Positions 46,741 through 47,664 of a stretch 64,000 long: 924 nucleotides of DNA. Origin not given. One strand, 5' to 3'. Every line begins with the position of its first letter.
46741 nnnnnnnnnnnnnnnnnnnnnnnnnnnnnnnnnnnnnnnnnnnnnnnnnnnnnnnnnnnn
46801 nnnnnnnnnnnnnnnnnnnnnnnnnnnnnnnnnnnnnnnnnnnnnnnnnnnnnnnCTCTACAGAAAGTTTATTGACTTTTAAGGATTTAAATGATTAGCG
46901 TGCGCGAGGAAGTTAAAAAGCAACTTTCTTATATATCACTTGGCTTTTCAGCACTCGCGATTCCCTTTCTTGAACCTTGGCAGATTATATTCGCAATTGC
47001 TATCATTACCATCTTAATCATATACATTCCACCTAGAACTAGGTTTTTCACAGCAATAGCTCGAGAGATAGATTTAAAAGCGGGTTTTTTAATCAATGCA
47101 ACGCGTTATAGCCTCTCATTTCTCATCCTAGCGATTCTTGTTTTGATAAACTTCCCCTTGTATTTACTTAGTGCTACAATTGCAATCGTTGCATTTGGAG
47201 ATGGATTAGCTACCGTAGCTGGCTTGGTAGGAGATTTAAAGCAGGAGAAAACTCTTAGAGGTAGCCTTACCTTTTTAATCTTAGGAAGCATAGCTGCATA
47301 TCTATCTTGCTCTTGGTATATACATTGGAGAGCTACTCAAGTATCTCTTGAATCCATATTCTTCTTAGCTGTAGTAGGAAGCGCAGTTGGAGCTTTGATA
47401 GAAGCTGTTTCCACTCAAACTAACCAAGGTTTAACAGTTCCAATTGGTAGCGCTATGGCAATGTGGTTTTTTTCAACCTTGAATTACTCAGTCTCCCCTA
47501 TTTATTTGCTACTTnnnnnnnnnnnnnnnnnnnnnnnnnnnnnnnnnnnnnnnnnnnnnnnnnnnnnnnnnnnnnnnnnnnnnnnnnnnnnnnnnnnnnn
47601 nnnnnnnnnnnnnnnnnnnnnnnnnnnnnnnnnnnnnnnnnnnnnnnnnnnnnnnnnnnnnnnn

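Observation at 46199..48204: cis-Prenyltransferase homolog with degenerate catalytic motifs (Nus1/NgBR-like) divergently paired with a 437-aa DUF92-like polytopic membrane protein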

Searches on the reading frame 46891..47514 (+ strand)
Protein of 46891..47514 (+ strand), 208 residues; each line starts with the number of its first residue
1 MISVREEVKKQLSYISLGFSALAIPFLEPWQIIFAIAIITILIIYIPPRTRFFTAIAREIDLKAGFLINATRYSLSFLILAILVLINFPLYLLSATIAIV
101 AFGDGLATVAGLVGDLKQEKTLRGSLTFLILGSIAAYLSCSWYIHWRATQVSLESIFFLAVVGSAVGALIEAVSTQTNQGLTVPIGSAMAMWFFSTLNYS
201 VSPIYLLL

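Call 6: search_protein_families(library=pfam, proteins=[window:46891-47514:+], max_evalue=10)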
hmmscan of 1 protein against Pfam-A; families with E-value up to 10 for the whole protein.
seq(208 aa): 0 families

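Call 24: find_homologous_proteins(query=window:46891-47496:+, max_evalue=0.001)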
Query seq(202 aa): 1023 candidates shared short words with the query, none scored E <= 0.001.

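Call 32: search_protein_representatives(protein=window:46891-47496:+)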
Query: 202 residues. Proteins with E-value up to 0.001 (for the whole library): 144; up to 1e-10: 15; up to 1e-30: 0. The best 144 are listed.
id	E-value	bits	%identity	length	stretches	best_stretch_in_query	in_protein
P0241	1.5e-28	116.4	41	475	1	3-200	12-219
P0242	4.5e-21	92.0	40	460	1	6-201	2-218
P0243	4.6e-21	92.0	37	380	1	3-200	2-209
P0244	8.6e-21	91.1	35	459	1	6-197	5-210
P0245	4.0e-19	85.7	35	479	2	114-201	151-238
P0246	2.4e-18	83.1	37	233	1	5-201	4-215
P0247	4.8e-17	78.9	29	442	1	4-201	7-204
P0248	6.8e-14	68.6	32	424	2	5-200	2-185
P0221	1.3e-13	67.6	39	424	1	8-199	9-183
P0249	1.9e-13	67.2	33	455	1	20-201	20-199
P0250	3.8e-13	66.2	32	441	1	13-197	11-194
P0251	2.5e-12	63.5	35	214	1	5-187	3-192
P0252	3.5e-12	63.0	31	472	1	7-199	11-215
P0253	1.4e-11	61.1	31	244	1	6-201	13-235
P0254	2.2e-11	60.4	30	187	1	7-191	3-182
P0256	1.2e-10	58.0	31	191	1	6-194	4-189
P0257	1.5e-10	57.7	31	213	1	3-181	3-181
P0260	6.9e-10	55.6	30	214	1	22-199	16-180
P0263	4.4e-09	52.9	31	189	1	7-194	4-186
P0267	8.0e-09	52.1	33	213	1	5-195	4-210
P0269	1.1e-08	51.6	28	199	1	7-195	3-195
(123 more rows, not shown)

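Call 34: search_protein_families(library=pfam, alignment_id=A1, max_evalue=0.01)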
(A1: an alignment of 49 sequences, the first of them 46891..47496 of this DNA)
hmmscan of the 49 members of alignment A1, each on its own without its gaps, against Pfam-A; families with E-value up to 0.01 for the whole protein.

A. member 1, window:46891-47496:+ (202 aa): 0 families

B. families by the number of members that match (of 49 scanned): 6 families
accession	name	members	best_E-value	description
PF01148.25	CTP_transf_1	7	5.1e-07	Cytidylyltransferase family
PF01940.21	DUF92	1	2.9e-06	Integral membrane protein DUF92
PF13801.11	Metal_resist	1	0.0021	Heavy-metal resistance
PF12036.14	DUF3522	1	0.0033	Protein of unknown function (DUF3522)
PF20340.3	DUF6635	1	0.0052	Family of unknown function (DUF6635)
PF07760.16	DUF1616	1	0.0071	Protein of unknown function (DUF1616)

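Call 35: search_protein_families(library=ncbifam, alignment_id=A1, max_evalue=0.01)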
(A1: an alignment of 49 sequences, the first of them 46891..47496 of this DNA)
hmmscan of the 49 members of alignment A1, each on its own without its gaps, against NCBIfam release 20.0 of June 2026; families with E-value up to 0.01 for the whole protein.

A. member 1, window:46891-47496:+ (202 aa): 0 families

B. families by the number of members that match (of 49 scanned): 4 families
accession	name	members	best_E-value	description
TIGR00367.1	TIGR00367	1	0.0012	calcium/sodium antiporter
NF038246.1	bile_salt_MFS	1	0.0014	conjugated bile salt MFS transporter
NF003114.0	PRK04032.1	1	0.005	CDP-2,3-bis-(O-geranylgeranyl)-sn-glycerol synthase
NF008635.0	PRK11624.1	1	0.0095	phosphatidate cytidylyltransferase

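Call 36: search_solved_structures(query=A1, max_evalue=10, show_alignments=2)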
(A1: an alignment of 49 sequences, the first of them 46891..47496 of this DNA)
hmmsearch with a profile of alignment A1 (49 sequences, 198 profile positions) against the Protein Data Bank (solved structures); distinct sequences matched with E-value up to 10: 1.
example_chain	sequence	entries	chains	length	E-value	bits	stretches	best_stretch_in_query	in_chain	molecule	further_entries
9vfj_2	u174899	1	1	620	0.52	13.1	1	120-180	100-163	LHCI-2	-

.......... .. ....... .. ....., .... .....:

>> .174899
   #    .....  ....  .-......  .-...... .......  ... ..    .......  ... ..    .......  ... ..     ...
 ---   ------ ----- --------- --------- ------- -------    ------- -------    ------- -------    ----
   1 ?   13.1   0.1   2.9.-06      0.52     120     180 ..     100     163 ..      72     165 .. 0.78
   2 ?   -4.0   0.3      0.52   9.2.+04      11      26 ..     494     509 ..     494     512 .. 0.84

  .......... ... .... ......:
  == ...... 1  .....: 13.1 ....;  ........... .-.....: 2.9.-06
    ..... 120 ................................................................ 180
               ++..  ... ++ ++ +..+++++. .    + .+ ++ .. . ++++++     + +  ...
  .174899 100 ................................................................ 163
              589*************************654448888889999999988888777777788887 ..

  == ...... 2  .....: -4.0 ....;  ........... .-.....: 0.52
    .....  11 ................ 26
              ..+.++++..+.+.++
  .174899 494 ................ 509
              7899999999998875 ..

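Call 50: list_cluster_members(proteins=[P0246, P0251, P0253, P0254, P0256, P0257, P0260, P0263, P0267, P0269])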
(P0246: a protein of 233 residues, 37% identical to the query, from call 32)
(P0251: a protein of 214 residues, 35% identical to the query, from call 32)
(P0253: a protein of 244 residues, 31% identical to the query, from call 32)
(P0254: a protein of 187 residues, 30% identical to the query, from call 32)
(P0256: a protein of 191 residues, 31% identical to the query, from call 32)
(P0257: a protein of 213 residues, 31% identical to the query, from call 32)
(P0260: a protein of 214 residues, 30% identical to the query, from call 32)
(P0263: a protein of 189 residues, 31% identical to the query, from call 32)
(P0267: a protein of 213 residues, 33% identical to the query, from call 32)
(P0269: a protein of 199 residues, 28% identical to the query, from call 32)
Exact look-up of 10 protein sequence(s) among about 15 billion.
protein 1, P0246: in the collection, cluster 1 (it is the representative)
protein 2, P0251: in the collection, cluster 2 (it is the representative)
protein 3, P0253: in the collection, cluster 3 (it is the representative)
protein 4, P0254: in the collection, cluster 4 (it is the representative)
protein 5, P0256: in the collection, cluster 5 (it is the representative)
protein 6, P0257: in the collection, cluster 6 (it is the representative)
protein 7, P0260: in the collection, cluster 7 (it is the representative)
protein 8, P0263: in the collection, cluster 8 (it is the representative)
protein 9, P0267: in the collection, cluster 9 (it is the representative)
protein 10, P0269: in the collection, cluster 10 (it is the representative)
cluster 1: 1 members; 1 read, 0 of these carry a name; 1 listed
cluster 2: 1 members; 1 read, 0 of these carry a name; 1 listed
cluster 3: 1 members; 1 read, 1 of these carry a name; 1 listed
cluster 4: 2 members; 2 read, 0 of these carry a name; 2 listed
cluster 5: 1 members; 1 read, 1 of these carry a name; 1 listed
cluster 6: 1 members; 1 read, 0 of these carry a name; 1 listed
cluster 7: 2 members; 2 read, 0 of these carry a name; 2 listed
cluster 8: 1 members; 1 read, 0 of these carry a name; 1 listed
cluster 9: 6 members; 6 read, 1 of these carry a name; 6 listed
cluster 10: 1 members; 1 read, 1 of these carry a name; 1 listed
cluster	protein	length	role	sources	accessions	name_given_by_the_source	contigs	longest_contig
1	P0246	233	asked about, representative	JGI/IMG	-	-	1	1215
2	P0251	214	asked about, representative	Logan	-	-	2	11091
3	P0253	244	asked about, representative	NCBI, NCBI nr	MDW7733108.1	MAG: TIGR00297 family protein, partial [Methanolobus sp.] | TIGR00297 family protein [Methanolobus sp.]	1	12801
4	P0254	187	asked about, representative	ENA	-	-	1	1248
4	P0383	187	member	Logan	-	-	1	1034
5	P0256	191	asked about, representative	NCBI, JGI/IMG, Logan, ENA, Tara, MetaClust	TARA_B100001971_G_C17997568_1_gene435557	strand:- start:167 stop:742 length:576 start_codon:yes stop_codon:yes gene_type:complete | TARA_137_MES_0.22-3_C17997568_1_gene435557 COG0170 ""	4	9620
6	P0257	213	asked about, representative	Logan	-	-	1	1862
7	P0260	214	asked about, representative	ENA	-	-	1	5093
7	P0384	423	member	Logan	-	-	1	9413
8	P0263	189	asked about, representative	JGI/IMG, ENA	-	-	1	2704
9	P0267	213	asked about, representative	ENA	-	-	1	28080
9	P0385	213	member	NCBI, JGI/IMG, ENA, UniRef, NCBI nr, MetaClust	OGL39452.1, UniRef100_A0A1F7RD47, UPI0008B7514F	MAG: hypothetical protein A2042_02135 [Candidatus Schekmanbacteria bacterium GWA2_38_11] | Phosphatidate cytidylyltransferase n=1 Tax=Candidatus Schekmanbacteria bacterium ... | status=active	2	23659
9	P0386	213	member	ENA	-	-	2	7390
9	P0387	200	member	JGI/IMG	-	-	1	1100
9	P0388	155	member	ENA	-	-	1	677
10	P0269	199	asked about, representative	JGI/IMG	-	dolichol kinase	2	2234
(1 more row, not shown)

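Call 52: search_protein_families(library=pfam, proteins=[P0256, P0269, P0385, P0254, P0263, P0251, P0257, P0260], max_evalue=1)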
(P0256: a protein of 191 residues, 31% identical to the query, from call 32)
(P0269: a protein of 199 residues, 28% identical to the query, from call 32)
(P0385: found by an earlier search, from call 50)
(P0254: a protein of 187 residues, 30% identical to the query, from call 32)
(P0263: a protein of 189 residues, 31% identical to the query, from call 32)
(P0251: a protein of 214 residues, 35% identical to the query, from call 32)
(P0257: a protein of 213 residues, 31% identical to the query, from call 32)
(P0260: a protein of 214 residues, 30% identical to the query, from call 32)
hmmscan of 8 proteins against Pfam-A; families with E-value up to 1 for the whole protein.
P0256 (191 aa): 1 family
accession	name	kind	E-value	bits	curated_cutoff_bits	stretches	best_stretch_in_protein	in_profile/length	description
PF23929.1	DUF7267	-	0.3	12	27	1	2-17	36-51/64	Family of unknown function (DUF7267)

P0269 (199 aa): 0 families

P0385 (213 aa): 0 families

P0254 (187 aa): 0 families

P0263 (189 aa): 2 families
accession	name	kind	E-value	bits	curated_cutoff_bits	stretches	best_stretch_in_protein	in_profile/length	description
PF12036.14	DUF3522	-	0.0033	18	29.3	1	2-83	91-171/188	Protein of unknown function (DUF3522)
PF13672.11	PP2C_2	-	0.09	12.8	24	1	86-125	106-145/209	Protein phosphatase 2C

P0251 (214 aa): 2 families
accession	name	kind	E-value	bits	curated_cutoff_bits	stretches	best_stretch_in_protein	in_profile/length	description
PF01148.25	CTP_transf_1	-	5.6e-06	26.8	24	1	13-172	55-214/264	Cytidylyltransferase family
PF00689.26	Cation_ATPase_C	-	0.014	15.6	27.3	1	1-177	34-171/175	Cation transporting ATPase, C-terminus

P0257 (213 aa): 3 families
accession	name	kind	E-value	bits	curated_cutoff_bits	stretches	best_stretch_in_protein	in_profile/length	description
PF01148.25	CTP_transf_1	-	0.021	15.1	24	1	21-167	65-214/264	Cytidylyltransferase family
PF05545.16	FixQ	-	0.06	13.7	29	1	33-61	16-43/49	Cbb3-type cytochrome oxidase component FixQ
PF11027.13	DUF2615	-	0.34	11.5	23.4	0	33-57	57-80/104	Protein of unknown function (DUF2615)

P0260 (214 aa): 0 families

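Call 62: predict_structure(alignment_id=A4)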
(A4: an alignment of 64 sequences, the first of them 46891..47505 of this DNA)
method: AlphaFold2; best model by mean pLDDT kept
length: 205 residues; sequences in the alignment: 64
mean_pLDDT: 89.2   pTM: 0.87
mean pLDDT of the five models: 89.2, 88.9, 87.7, 87.7, 86.2
residues with pLDDT >= 90: 119; 70-90: 76; 50-70: 9; < 50: 1
segments of 3 or more residues with pLDDT < 50: none
pLDDT, mean of each block of 10 residues (from residue 1): 76 87 95 96 91 84 88 94 95 96 89 68 88 96 92 95 95 77 94 93 82
secondary structure, 60 per line:
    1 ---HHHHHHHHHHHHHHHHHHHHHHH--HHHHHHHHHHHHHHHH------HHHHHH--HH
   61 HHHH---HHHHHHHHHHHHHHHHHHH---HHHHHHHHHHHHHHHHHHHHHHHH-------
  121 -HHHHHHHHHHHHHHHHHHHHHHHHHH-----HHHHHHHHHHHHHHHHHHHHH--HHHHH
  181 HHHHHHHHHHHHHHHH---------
elements in order: H4-26 H29-44 H51-56 H59-64 H68-86 H90-113 H122-147 H153-173 H176-196

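Call 64: fold_search(model_id=the predicted structure, library=pdb)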
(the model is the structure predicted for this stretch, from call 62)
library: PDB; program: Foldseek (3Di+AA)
matches with E <= 10: 202; with E <= 0.001: 0
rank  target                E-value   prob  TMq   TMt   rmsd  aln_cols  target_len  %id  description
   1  4jq6_B                2.7e-01  0.33  0.24  0.24  12.4       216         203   16  Crystal structure of blue light-absorbing proteorhodopsin from Med12 at 2.3 Angstrom (released 2013-05-08)
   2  4jq6_C                3.4e-01  0.28  0.24  0.24  12.2       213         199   15  Crystal structure of blue light-absorbing proteorhodopsin from Med12 at 2.3 Angstrom (released 2013-05-08)
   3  9cdc                  3.9e-01  0.16  0.21  0.20  16.6       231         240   13  Kalium channelrhodopsin 1 C110A mutant from Hyphochytrium catenoides, Dark State (released 2025-02-19)
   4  5wue                  4.3e-01  0.60  0.34  0.35  11.9       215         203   15  Structural basis for conductance through TRIC cation channels (released 2017-06-21)
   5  4jq6_A                4.7e-01  0.23  0.23  0.23  12.5       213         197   15  Crystal structure of blue light-absorbing proteorhodopsin from Med12 at 2.3 Angstrom (released 2013-05-08)
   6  6nq9_A                8.0e-01  0.11  0.21  0.21  18.6       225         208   12  Crystal structure of YetJ mutant from Bacillus Subtilis - D195E (released 2019-04-17)
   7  4n4y_A                9.2e-01  0.16  0.26  0.12  15.6       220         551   15  Structure of Recombinant Cytochrome ba3 Oxidase mutant G232V from Thermus thermophilus (released 2014-10-08)
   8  5h36_E                1.0e+00  0.33  0.32  0.34  10.7       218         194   12  Crystal structures of the TRIC trimeric intracellular cation channel orthologue from Rhodobacter sphaeroides (released 2017-01-11)
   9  6nq9_B                1.0e+00  0.10  0.21  0.21  18.3       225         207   12  Crystal structure of YetJ mutant from Bacillus Subtilis - D195E (released 2019-04-17)
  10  4gp5_A                1.1e+00  0.15  0.26  0.12  15.1       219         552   15  Structure of Recombinant Cytochrome ba3 Oxidase mutant Y133W from Thermus thermophilus (released 2013-01-16)
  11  6nq8_C                1.2e+00  0.10  0.22  0.22  17.5       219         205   12  Crystal structure of YetJ mutant from Bacillus Subtilis - D171E (released 2019-04-17)
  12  5h36_A                1.3e+00  0.28  0.33  0.34  10.7       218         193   11  Crystal structures of the TRIC trimeric intracellular cation channel orthologue from Rhodobacter sphaeroides (released 2017-01-11)
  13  9ut8_B                1.4e+00  0.07  0.18  0.07  17.7       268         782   11  The full-length human sweet taste receptor TAS1R2 and TAS1R3 in the apo state (released 2025-07-16)
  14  6nq9_C                1.6e+00  0.08  0.20  0.20  18.2       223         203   12  Crystal structure of YetJ mutant from Bacillus Subtilis - D195E (released 2019-04-17)
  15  6nq8_A                1.6e+00  0.08  0.21  0.21  18.0       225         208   12  Crystal structure of YetJ mutant from Bacillus Subtilis - D171E (released 2019-04-17)
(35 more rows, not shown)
